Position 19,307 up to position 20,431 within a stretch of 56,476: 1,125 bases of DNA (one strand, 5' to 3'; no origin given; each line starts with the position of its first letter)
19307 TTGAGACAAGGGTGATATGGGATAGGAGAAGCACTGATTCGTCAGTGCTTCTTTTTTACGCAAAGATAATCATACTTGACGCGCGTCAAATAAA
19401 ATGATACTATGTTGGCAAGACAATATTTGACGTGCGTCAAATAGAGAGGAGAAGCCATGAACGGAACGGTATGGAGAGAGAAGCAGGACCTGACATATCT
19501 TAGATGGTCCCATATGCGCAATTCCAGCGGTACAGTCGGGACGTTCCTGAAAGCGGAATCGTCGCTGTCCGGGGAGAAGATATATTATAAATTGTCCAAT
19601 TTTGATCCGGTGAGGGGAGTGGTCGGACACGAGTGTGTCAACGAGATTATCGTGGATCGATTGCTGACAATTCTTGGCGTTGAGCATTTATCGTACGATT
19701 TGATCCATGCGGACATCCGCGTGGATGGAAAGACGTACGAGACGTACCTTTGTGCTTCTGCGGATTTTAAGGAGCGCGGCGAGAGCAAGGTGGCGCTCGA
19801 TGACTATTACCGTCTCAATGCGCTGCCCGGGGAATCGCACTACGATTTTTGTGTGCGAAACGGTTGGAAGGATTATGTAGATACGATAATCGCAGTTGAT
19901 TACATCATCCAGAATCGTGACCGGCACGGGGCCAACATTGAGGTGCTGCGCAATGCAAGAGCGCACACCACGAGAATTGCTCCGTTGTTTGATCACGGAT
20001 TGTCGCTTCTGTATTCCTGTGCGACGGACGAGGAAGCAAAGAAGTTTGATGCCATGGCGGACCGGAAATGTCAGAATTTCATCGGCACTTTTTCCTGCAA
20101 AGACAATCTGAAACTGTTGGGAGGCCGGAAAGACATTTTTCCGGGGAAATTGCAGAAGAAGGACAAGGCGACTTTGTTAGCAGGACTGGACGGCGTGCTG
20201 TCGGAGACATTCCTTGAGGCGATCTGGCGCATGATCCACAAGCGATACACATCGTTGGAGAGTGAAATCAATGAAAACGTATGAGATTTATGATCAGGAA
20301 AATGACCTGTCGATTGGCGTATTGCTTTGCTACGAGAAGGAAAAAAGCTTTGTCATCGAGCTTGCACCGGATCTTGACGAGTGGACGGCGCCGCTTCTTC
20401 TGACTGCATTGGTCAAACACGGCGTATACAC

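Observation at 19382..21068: Two-gene HipA-like kinase module with reversed gene order, an unusual HTH partner and twin palindromic operators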

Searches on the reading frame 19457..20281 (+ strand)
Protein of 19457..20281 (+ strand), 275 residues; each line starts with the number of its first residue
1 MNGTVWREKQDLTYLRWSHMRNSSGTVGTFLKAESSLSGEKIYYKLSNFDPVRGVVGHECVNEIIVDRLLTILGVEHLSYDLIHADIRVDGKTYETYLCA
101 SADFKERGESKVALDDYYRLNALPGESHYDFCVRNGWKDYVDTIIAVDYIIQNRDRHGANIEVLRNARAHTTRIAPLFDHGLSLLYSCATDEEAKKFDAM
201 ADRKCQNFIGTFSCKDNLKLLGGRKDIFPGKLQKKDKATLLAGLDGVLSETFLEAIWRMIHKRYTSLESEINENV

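Call 4: search_protein_families(library=pfam, proteins=[window:19457-20281:+], max_evalue=1)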
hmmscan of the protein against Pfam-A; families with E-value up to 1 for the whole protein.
window:19457-20281:+ (275 aa): 3 families
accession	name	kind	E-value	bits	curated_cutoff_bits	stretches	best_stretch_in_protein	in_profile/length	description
PF07804.18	HipA_C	-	0.0084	16.2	30.5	1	145-187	126-166/213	HipA-like C-terminal domain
PF00454.33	PI3_PI4_kinase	-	0.041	14.2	27.1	1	141-184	134-172/241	Phosphatidylinositol 3- and 4-kinase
PF07645.21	EGF_CA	-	0.2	12.4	27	1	201-215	15-29/43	Calcium-binding EGF domain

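Call 5: search_protein_families(library=ncbifam, proteins=[window:19457-20281:+], max_evalue=1)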
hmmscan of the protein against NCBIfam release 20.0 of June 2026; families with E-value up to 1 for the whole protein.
window:19457-20281:+ (275 aa): 0 families

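Call 6: search_protein_families(library=padloc, proteins=[window:19457-20281:+], max_evalue=1)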
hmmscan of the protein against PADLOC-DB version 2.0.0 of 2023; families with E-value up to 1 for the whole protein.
window:19457-20281:+ (275 aa): 7 families
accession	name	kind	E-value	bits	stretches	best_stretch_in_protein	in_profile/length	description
PDLC04340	PDC-M03A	-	3.4e-08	31.3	1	133-197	122-184/280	-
PDLC04342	PDC-M03A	-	3.3e-07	28.1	1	146-198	156-208/299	-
PDLC04344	PDC-M03A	-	8.4e-07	26.7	1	146-199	155-207/305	-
PDLC04339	PDC-M03A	-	2.4e-06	25.1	1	143-191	139-184/293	-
PDLC04337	PDC-M03A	-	1.5e-05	22.7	1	146-198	95-147/250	-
PDLC04345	PDC-M03A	-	2.8e-05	21.5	1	142-190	149-199/302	-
PDLC04766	PDC-M66A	-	0.055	10.7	1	134-184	128-173/270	-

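Call 7: find_homologous_proteins(query=window:19457-20281:+)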
Query window:19457-20281:+ (275 aa): 3408 proteins with E <= 0.001 among 4321 candidates; the best 120 are listed.
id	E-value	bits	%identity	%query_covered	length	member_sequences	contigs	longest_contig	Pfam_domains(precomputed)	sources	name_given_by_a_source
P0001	2.8e-177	606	96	100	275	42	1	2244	-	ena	-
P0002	1.4e-175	601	95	100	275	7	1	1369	-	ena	-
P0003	1.1e-161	555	87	100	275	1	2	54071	-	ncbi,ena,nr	ncbi:MAG: hypothetical protein IJM57_07670 [Lachnospiraceae bacterium]|nr:hypothetical protein [Lach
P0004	9.7e-156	535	86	97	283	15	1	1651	-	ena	-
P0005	1.0e-153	529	82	100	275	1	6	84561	-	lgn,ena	-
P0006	4.1e-134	465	73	98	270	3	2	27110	-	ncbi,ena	-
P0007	5.4e-131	454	72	98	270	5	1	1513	-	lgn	-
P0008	9.3e-129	447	72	98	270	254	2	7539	-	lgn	-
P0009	1.3e-128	446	87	80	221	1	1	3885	-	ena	-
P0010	1.4e-128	446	70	96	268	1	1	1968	-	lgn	-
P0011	1.0e-127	444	69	97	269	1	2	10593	-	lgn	-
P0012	1.2e-127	443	71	98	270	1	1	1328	-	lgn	-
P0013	1.3e-127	443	69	99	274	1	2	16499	-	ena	-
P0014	1.4e-127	443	69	98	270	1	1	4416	-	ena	-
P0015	1.4e-127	443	71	96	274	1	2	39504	-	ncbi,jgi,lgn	-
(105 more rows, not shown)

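Call 8: search_solved_structures(query=window:19457-20281:+, max_evalue=10, show_alignments=3)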
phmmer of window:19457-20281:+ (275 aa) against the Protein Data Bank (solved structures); distinct sequences matched with E-value up to 10: 2.
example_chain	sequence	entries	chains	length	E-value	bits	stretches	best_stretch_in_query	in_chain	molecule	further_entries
3akj_A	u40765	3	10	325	0.02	17.8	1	144-200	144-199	CtkA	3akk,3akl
2nar_A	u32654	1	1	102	1.1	12.1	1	10-71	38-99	Effector protein Avr3a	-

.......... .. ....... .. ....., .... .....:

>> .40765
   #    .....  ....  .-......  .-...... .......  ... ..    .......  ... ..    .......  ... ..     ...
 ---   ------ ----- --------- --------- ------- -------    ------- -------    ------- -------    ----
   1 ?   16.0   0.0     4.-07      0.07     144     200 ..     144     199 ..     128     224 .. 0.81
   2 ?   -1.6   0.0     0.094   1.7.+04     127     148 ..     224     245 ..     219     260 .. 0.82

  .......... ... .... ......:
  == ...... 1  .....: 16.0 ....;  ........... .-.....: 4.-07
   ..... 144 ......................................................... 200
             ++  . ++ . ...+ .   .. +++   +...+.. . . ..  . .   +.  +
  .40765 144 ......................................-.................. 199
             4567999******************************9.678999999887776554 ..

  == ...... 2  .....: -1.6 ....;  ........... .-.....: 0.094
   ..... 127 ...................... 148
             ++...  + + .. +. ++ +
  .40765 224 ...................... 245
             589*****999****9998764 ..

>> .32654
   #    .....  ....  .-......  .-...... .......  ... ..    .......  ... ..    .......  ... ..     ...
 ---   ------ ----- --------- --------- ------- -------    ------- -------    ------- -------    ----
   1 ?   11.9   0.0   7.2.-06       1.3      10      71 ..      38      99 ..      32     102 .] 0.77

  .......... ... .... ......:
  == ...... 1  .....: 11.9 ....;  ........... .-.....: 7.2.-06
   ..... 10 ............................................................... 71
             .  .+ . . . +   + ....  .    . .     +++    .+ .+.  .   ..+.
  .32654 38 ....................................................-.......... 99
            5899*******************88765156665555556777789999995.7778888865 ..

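Call 11: search_protein_families(library=phrogs, proteins=[window:19457-20281:+], max_evalue=1)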
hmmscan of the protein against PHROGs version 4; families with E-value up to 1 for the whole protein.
window:19457-20281:+ (275 aa): 3 families
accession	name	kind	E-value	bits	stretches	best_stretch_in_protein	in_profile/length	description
phrog_8728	-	unknown function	6.4e-08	33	1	127-216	140-225/307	-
phrog_3162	-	unknown function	0.00098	19.7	1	142-212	116-180/247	-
phrog_25183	-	unknown function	0.34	12.2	1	98-139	8-49/64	-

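Call 27: search_solved_structures(query=A2, max_evalue=10, show_alignments=4)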
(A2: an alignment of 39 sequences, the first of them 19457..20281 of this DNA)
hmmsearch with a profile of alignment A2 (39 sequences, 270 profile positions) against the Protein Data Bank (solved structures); distinct sequences matched with E-value up to 10: 2.
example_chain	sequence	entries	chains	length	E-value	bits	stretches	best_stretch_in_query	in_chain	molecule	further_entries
3akj_A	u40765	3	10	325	0.00027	23.7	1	130-259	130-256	CtkA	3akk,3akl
2nar_A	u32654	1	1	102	0.28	13.8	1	9-71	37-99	Effector protein Avr3a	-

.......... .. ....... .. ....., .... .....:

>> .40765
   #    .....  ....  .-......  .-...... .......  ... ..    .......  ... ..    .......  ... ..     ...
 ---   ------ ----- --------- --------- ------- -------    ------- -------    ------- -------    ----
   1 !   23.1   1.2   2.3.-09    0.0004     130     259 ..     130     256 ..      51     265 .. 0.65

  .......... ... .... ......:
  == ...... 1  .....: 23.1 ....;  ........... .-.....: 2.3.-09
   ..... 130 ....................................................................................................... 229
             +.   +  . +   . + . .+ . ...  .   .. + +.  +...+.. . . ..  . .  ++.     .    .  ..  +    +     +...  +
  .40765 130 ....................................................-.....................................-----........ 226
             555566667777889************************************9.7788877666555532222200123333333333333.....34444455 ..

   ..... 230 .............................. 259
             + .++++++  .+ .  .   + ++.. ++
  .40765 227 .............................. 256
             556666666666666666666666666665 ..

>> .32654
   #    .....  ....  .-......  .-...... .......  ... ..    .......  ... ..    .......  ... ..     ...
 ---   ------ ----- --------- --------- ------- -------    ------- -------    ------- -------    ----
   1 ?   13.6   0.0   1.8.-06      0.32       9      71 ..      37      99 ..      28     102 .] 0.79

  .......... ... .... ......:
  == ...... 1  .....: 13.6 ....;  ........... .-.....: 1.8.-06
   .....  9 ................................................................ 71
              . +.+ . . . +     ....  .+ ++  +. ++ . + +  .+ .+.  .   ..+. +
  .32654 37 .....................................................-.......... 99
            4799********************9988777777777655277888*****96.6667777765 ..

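Call 28: find_related_loci(query=A2, collection=genome_contigs, flank=4000)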
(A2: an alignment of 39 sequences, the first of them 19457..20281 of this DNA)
Query A2 (275 aa) in genome_contigs; peptide patterns used: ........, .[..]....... (x = any residue, [..] = any of these).
599 stretches matched a pattern (row limit reached: there are more); 549 encode a relative of the query (tblastn E <= 1e-3); the best 80 are kept; 80 distinct loci.
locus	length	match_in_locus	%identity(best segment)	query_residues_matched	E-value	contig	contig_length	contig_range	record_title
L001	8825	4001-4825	98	1-275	0e+0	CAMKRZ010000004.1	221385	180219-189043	MAG: uncultured Lachnoclostridium sp. isolate SRR12081299_bin.56_metaWRAP_v1.3_MAG genome assembly, contig: ERZ12289776.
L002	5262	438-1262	95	1-275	0e+0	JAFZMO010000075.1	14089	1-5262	MAG: Lachnospiraceae bacterium isolate RGIG7903 Water_buffalos_Reticulum.Co__c2106617, whole genome shotgun sequence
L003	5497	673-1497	89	1-275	2e-172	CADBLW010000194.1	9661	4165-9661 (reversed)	MAG: uncultured Lachnospiraceae bacterium isolate RUG14085 genome assembly, contig: RUG14085_asm_194, whole genome shotg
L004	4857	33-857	88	1-275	3e-170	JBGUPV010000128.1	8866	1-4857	MAG: Lachnospiraceae bacterium isolate ruminal_MAG_155 ruminal_MAG_155_contig_0128, whole genome shotgun sequence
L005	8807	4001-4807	73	1-269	8e-139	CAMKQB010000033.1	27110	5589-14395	MAG: uncultured Lachnospiraceae bacterium isolate SRR12081300_bin.117_metaWRAP_v1.3_MAG genome assembly, contig: ERZ1228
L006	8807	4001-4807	73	1-269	2e-135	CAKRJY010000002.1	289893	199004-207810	MAG: uncultured Lachnospiraceae bacterium isolate REFINED_METABAT215_TOP10_CONTIGS_1500_ASSEMBLY_K77_MERGED__Hadza_MoBio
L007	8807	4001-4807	72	1-269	5e-135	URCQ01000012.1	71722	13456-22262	uncultured Pseudobutyrivibrio sp. isolate UMGS881 genome assembly, contig: NODE_17_length_71722_cov_19.268785, whole gen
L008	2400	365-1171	71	1-269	5e-141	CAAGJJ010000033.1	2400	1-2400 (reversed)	MAG TPA_asm: Clostridia bacterium, isolate HGM12814, WGS project CAAGJJ010000000 data, contig: SRS476291_50_k119_67851,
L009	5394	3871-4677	71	1-269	3e-133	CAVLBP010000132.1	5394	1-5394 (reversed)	bacterium isolate H07689-L1_cleanbin_000027 genome assembly, contig: Spades_H07689-L1_contig_7234, whole genome shotgun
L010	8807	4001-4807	71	1-269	4e-132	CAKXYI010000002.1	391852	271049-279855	MAG: uncultured Lachnospiraceae bacterium isolate REFINED_METABAT215_TOP10_CONTIGS_1500_ASSEMBLY_K77_MERGED__Hadza_MoBio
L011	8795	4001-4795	71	5-269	5e-132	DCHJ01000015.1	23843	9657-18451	MAG TPA_asm: Lachnospiraceae bacterium UBA1755 UBA1755_contig_104360, whole genome shotgun sequence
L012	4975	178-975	68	5-270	2e-131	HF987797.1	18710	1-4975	Clostridium sp. CAG:590 genomic scaffold, scf167, whole genome shotgun sequence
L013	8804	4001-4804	69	1-268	7e-131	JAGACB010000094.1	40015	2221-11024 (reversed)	MAG: Lachnospiraceae bacterium isolate RGIG8306 Water_buffalos_Rumen.Co__c3417346, whole genome shotgun sequence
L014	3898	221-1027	68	1-269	1e-132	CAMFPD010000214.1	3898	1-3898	MAG: uncultured Lachnobacterium sp. isolate SRR15725430_bin.9_metaWRAP_v1.3_MAG genome assembly, contig: ERZ10622448.130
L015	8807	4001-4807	69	1-269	3e-129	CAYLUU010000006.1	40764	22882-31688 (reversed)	MAG TPA_asm: uncultured Sarcina sp. isolate binchicken_co354_32 genome assembly, contig: NODE_741_length_40764_cov_7.799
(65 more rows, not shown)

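Call 32: predict_structure(alignment_id=A2)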
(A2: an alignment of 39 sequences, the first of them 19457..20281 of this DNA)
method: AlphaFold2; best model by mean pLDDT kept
length: 275 residues; sequences in the alignment: 39
mean_pLDDT: 83.9   pTM: 0.85
mean pLDDT of the five models: 83.9, 83.8, 83.1, 82.7, 82.4
residues with pLDDT >= 90: 121; 70-90: 110; 50-70: 35; < 50: 9
segments of 3 or more residues with pLDDT < 50: 22-27
pLDDT, mean of each block of 10 residues (from residue 1): 83 80 48 80 79 69 90 92 89 87 90 90 94 94 91 68 91 85 71 88 80 89 87 95 89 92 90 51
secondary structure, 60 per line:
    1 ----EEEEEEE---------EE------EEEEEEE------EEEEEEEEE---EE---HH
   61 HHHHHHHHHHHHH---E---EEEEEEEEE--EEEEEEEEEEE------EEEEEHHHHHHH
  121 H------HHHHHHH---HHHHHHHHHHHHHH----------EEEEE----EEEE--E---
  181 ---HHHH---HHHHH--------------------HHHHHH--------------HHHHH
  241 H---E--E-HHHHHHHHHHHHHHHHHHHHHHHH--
elements in order: E5-11 E29-35 E42-50 H59-73 E81-89 E92-102 E109-113 H114-121 H128-134 H138-151 E162-166 E171-174 H184-187 H191-195 H216-221 H236-241 H250-273

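Call 36: fold_search(model_id=the predicted structure, library=pdb)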
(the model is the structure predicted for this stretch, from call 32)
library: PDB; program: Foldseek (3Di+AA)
matches with E <= 10: 859; with E <= 0.001: 32
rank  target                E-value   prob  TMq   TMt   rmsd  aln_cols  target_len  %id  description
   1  3akk_B                4.4e-09  1.00  0.62  0.60   5.7       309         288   17  Crystal structure of A Helicobacter pylori proinflammatory kinase CtkA (released 2010-12-01)
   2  3akk_A                8.3e-09  1.00  0.59  0.56   6.4       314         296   16  Crystal structure of A Helicobacter pylori proinflammatory kinase CtkA (released 2010-12-01)
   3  3akl_C                9.9e-09  1.00  0.62  0.61   5.5       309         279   19  Crystal structure of A Helicobacter pylori proinflammatory kinase CtkA (released 2010-12-01)
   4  3akk_C                3.4e-08  1.00  0.60  0.58   6.1       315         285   17  Crystal structure of A Helicobacter pylori proinflammatory kinase CtkA (released 2010-12-01)
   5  3akl_A                4.8e-08  1.00  0.57  0.56   6.3       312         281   17  Crystal structure of A Helicobacter pylori proinflammatory kinase CtkA (released 2010-12-01)
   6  3akj_A                9.0e-08  1.00  0.62  0.62   5.3       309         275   17  Crystal structure of A Helicobacter pylori proinflammatory kinase CtkA (released 2010-12-01)
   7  3akk_D                9.0e-08  1.00  0.60  0.57   6.1       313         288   18  Crystal structure of A Helicobacter pylori proinflammatory kinase CtkA (released 2010-12-01)
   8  7ab5_C                1.4e-05  1.00  0.52  0.44   7.8       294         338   12  Crystal structure of the Escherichia coli toxin-antitoxin system HipBST (HipT D233Q) (released 2022-01-12)
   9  7ab4_F                1.4e-05  1.00  0.49  0.40  10.0       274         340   13  Crystal structure of the Escherichia coli toxin-antitoxin system HipBST (HipT S59A) (released 2022-01-12)
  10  7ab4_C                5.1e-05  1.00  0.49  0.41   7.5       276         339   12  Crystal structure of the Escherichia coli toxin-antitoxin system HipBST (HipT S59A) (released 2022-01-12)
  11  7ab5_F                6.1e-05  1.00  0.50  0.42  11.4       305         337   13  Crystal structure of the Escherichia coli toxin-antitoxin system HipBST (HipT D233Q) (released 2022-01-12)
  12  7wcf                  6.8e-05  1.00  0.45  0.39   8.9       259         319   14  Crystal structure of the kinase with AMP-PNP (released 2022-06-29)
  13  4pu5                  6.8e-05  1.00  0.43  0.29  13.7       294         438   15  Shewanella oneidensis Toxin Antitoxin System Toxin Protein HipA Bound with AMPPNP and Mg (released 2014-08-06)
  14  7ab3_C                1.0e-04  1.00  0.56  0.47   9.2       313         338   14  Crystal structure of the Escherichia coli toxin-antitoxin system HipBST (HipT S57A) (released 2022-01-12)
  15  7ab3_F                1.2e-04  1.00  0.56  0.47   8.1       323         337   12  Crystal structure of the Escherichia coli toxin-antitoxin system HipBST (HipT S57A) (released 2022-01-12)
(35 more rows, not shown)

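Call 51: search_dna_similar(query=window:19457-20281:+, collection=plasmids, mode=protein, max_evalue=0.001, max_rows=30)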
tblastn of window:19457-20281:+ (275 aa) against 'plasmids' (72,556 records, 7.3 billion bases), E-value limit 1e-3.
Records with a match: 4; places in all: 4; records where one place covers at least 80% of the query: 1.
Best place of each record, by identity: <60% 4.
By first word of the organism name: Pseudobutyrivibrio 1; Clostridiaceae 1; Selenomonas 1; Cytobacillus 1.
By predicted mobility (MOB-suite, as given by PLSDB): non-mobilizable 3; mobilizable 1.
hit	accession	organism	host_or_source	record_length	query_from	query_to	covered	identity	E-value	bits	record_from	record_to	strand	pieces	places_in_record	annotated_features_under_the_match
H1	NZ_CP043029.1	Pseudobutyrivibrio xylanivorans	Bovine,rumen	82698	1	272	99%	57.7%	4e-105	342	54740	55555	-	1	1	hypothetical protein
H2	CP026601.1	Clostridiaceae bacterium 14S0207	Bos taurus,whole organsim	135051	26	192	61%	28.2%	1e-4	51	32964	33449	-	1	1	hypothetical protein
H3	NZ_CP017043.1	Selenomonas sp. oral taxon 920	Homo sapiens,pure culture,Periodontal ...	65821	58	189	48%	30.6%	3e-6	56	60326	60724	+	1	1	hypothetical protein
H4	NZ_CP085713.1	Cytobacillus solani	single cell,soil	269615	144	234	33%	38.0%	3e-4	49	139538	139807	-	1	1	hypothetical protein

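Call 53: get_annotated_region(hit=H3, flank=3000)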
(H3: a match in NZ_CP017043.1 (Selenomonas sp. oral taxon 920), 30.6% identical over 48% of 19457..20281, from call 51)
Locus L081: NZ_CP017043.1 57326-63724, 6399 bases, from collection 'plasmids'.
description: Selenomonas sp. oral taxon 920 strain W5150 plasmid unnamed1, complete sequence
organism: Selenomonas sp. oral taxon 920 (NCBI taxid 1884263)
taxonomy: Bacteria; Bacillota; Negativicutes; Selenomonadales; Selenomonadaceae; Selenomonas; Selenomonas sp. oral taxon 920
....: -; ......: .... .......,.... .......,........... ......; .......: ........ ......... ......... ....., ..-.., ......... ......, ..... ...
typing (MOB-suite, as given by PLSDB): mobilizable; relaxase MOBQ
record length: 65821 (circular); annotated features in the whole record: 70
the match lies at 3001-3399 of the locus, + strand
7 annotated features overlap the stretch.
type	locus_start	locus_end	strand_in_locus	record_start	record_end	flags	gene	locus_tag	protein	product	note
CDS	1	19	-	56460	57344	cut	-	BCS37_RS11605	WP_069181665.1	hypothetical protein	-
CDS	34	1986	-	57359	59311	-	-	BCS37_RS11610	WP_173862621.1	peptidoglycan DD-metalloendopeptidase family protein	-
CDS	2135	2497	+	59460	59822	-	-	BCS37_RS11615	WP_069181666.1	type II toxin-antitoxin system HicB family antitoxin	-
CDS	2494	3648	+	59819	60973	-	-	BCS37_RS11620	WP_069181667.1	hypothetical protein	-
CDS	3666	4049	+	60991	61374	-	-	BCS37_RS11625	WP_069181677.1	hypothetical protein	-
CDS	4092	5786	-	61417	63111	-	-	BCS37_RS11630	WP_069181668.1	type IV secretion system protein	GO:0030255 - protein secretion by the type IV secretion system [Evidence IEA]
CDS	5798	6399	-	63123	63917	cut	-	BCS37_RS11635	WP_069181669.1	hypothetical protein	-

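Call 54: get_annotated_region(hit=H2, flank=3000)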
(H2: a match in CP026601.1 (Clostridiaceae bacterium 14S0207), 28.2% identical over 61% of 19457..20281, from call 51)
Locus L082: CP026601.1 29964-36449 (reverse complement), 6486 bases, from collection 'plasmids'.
description: Clostridiaceae bacterium 14S0207 plasmid unnamed1, complete sequence
organism: Clostridiaceae bacterium 14S0207 (NCBI taxid 2082193)
taxonomy: Bacteria; Bacillota; Clostridia; Eubacteriales; Clostridiaceae; ; Clostridiaceae bacterium 14S0207
host: -; source: Bos taurus,whole organsim; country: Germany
typing (MOB-suite, as given by PLSDB): non-mobilizable
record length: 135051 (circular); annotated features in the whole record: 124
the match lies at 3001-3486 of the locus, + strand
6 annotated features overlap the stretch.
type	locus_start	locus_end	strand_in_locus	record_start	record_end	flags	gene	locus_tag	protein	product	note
CDS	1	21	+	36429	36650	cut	-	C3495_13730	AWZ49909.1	hypothetical protein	-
CDS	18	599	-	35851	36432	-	-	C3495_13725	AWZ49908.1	resolvase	-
CDS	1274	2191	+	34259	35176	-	-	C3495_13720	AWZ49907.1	hypothetical protein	-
CDS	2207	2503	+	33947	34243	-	-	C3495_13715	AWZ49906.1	hypothetical protein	-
CDS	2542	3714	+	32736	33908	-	-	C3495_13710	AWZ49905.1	hypothetical protein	-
CDS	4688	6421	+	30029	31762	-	-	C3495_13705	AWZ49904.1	hypothetical protein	-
